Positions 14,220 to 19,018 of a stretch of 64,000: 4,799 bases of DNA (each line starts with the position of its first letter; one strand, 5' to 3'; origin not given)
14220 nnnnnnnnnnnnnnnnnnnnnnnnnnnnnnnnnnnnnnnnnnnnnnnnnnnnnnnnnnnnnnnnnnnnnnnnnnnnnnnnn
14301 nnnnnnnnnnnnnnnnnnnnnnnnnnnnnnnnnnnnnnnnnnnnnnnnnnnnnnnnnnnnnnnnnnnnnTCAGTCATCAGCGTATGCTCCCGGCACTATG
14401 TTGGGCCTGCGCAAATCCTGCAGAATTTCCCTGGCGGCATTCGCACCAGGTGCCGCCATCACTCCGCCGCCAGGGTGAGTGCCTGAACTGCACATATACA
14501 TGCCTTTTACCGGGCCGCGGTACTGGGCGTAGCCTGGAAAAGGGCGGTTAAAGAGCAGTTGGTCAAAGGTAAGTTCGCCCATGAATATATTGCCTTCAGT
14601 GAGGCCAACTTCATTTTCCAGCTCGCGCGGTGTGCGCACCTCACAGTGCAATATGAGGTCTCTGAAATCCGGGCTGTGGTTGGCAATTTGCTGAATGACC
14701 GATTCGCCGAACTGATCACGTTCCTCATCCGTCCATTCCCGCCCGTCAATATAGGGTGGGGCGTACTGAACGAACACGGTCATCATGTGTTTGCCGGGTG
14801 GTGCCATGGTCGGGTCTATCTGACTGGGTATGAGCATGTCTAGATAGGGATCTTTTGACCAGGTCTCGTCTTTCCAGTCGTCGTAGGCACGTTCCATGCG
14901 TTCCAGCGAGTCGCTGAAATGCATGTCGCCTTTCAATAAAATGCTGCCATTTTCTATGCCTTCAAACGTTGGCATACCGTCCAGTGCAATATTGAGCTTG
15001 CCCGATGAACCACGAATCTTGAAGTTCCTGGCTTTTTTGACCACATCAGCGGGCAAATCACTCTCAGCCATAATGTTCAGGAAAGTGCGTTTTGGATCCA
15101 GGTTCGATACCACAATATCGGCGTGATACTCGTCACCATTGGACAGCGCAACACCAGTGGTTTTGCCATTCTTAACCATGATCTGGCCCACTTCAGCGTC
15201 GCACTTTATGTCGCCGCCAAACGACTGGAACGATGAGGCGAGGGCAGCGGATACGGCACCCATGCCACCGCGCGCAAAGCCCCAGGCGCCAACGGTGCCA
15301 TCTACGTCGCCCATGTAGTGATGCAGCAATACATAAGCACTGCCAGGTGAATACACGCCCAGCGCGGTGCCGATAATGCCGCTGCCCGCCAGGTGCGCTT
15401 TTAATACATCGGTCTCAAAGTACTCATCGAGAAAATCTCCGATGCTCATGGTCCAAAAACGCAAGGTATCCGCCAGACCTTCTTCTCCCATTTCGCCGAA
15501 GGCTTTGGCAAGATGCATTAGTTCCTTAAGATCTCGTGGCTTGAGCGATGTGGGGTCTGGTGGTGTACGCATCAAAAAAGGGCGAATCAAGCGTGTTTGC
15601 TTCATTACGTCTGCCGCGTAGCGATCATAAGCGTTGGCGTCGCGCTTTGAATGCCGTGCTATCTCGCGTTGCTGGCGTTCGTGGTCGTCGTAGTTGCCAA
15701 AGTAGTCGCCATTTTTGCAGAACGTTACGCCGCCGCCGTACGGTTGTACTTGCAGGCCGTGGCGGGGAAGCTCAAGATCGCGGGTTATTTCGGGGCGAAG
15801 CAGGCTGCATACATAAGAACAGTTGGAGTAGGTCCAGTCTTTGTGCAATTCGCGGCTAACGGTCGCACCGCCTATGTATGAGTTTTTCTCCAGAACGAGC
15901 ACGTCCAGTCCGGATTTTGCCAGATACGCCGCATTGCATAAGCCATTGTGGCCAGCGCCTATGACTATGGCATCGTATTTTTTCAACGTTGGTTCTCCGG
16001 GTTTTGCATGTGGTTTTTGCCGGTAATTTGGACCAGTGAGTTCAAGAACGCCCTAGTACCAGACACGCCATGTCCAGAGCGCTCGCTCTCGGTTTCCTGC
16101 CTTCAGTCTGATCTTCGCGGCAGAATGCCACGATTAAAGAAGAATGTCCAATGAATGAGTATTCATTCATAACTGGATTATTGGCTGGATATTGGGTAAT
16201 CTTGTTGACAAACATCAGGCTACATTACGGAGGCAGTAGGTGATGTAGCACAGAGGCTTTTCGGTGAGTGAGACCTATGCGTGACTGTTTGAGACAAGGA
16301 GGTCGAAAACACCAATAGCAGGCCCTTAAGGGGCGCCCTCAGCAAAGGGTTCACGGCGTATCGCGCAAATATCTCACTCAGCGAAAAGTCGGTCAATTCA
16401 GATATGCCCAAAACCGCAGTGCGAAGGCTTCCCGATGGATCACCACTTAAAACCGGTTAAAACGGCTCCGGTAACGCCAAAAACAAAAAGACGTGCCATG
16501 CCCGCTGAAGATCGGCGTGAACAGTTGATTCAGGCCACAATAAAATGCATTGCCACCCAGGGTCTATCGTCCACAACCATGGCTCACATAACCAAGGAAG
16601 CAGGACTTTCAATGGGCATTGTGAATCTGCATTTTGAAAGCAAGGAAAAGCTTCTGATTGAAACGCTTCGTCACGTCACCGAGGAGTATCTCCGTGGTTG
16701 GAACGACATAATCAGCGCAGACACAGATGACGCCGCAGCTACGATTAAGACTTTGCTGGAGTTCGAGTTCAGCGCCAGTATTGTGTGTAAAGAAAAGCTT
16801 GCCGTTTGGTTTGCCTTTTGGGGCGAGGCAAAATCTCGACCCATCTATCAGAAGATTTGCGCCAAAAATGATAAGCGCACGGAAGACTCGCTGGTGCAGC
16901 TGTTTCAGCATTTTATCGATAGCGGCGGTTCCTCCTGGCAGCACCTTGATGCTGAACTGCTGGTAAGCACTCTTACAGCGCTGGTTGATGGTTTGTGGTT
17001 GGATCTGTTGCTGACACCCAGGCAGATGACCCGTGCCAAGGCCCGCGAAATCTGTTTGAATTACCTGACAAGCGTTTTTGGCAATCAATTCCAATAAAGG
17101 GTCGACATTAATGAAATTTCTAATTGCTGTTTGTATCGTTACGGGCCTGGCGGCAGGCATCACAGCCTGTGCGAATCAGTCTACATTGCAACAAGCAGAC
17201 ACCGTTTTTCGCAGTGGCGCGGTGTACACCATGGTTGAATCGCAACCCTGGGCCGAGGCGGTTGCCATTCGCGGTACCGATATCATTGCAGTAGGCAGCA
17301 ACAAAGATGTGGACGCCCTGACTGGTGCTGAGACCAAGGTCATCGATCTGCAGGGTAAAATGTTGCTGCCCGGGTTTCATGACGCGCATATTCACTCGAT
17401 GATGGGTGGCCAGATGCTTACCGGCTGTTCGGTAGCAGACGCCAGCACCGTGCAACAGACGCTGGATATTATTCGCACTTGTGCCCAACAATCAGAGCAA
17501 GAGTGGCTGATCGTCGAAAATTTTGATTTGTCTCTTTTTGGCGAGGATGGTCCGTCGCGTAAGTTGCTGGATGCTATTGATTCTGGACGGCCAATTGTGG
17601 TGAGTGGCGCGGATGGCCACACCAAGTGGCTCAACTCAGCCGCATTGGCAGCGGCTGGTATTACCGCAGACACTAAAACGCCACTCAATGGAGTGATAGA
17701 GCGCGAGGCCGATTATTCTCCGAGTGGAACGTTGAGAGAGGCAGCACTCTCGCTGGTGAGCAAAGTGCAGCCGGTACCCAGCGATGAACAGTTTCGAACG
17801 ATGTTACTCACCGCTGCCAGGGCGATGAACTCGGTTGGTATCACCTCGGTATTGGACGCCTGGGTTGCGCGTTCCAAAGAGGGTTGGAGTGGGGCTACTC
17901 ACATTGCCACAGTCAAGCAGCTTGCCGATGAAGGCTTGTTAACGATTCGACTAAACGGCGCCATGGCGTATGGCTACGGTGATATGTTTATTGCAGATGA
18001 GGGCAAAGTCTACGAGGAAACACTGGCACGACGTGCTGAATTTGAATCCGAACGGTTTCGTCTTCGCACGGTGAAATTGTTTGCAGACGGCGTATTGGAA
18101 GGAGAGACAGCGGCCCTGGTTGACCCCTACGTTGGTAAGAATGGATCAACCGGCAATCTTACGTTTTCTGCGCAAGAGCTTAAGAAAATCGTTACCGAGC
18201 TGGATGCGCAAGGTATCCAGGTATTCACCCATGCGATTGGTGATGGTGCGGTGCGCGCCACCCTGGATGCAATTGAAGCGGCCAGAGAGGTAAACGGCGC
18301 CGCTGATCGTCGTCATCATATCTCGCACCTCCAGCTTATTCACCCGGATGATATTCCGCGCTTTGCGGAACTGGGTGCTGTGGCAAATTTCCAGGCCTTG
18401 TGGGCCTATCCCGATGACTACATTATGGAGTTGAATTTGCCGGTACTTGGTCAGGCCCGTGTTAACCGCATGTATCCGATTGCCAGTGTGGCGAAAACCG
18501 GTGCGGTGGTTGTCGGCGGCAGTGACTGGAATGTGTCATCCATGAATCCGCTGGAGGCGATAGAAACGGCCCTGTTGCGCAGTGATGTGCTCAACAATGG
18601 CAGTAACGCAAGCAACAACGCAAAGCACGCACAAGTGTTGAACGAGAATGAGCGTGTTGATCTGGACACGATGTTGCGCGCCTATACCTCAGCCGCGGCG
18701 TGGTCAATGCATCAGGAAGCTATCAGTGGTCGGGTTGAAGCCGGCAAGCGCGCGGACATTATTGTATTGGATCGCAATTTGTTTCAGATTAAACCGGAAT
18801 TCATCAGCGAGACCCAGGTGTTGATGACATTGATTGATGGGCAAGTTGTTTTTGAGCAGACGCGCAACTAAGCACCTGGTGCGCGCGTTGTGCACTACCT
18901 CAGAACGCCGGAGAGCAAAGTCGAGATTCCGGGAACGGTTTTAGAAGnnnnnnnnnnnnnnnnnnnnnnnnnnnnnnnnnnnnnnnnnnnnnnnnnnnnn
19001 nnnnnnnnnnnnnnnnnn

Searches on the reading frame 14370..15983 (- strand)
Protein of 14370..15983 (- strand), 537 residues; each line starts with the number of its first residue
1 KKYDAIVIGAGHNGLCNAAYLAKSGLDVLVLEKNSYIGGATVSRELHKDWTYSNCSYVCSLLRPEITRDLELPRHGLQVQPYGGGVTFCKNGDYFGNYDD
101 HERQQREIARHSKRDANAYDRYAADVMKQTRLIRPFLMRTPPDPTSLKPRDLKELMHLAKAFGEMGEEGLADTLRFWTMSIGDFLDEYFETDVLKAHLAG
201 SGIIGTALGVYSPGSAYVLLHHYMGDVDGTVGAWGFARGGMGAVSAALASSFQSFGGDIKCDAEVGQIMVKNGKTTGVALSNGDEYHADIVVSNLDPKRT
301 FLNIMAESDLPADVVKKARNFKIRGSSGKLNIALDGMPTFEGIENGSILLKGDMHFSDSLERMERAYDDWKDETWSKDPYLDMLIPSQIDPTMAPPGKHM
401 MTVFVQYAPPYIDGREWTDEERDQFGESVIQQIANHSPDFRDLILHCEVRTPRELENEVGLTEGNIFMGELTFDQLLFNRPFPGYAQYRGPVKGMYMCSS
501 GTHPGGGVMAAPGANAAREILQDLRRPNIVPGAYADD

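Call 82: search_protein_families(library=pfam, proteins=[window:14370-15983:-], max_evalue=0.0001)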
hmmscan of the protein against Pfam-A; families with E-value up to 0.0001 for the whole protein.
window:14370-15983:- (537 aa): 6 families
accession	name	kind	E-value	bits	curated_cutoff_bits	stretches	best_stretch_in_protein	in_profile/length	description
PF01593.30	Amino_oxidase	-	6.8e-14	52.4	19.8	1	14-442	3-374/443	Flavin containing amine oxidoreductase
PF01266.30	DAO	-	1.3e-10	41.8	27.9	1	4-41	1-39/353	FAD dependent oxidoreductase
PF13450.12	NAD_binding_8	-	9.3e-10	39.1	21.9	1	7-48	1-42/68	NAD(P)-binding Rossmann-like domain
PF00890.30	FAD_binding_2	-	3.1e-06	27.1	20.4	1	4-42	1-39/414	FAD binding domain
PF12831.13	FAD_oxidored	-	1.1e-05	25.3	27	1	4-72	1-70/416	FAD dependent oxidoreductase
PF01946.23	Thi4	-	4.7e-05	23.2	26.2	1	3-41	18-57/235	Thi4 family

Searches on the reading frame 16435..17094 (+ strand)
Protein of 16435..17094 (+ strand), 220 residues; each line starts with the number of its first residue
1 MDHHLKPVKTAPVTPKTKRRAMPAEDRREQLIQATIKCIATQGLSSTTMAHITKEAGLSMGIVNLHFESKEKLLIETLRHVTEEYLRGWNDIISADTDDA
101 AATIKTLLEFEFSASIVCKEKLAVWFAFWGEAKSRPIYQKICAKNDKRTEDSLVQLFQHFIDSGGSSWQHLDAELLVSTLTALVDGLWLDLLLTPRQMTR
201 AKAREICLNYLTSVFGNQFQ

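Call 82: search_protein_families(library=pfam, proteins=[window:16435-17094:+], max_evalue=0.0001)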
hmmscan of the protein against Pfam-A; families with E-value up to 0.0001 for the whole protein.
window:16435-17094:+ (220 aa): 2 families
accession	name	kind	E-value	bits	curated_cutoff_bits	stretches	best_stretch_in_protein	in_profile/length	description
PF13977.11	TetR_C_6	-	7.2e-22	78.2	27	1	105-215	6-114/115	BetI-type transcriptional repressor, C-terminal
PF00440.29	TetR_N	-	4.3e-11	42.9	24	1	31-76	1-46/47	Bacterial regulatory proteins, tetR family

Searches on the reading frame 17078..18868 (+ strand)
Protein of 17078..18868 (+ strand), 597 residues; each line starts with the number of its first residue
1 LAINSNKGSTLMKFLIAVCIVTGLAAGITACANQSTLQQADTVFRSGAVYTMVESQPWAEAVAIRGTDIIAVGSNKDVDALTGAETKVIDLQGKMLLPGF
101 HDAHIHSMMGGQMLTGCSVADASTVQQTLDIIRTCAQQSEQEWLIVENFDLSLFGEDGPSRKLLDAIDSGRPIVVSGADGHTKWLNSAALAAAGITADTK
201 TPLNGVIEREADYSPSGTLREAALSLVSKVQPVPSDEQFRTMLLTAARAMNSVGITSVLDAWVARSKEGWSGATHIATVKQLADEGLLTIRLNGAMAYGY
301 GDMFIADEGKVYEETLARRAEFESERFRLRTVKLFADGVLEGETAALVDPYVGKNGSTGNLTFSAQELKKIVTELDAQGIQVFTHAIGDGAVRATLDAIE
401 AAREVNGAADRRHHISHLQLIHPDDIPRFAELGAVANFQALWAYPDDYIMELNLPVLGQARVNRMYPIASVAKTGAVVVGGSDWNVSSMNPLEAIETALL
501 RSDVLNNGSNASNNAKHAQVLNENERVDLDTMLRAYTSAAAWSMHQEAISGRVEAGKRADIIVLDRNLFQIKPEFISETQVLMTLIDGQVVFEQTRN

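Call 82: search_protein_families(library=pfam, proteins=[window:17078-18868:+], max_evalue=0.0001)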
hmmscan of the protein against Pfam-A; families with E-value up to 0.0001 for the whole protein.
window:17078-18868:+ (597 aa): 2 families
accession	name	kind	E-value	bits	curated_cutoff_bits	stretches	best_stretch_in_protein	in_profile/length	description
PF07969.17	Amidohydro_3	-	1.7e-100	338.2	29.7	1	87-592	1-472/472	Amidohydrolase family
PF01979.26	Amidohydro_1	-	3e-18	66.6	25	1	236-591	31-345/345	Amidohydrolase family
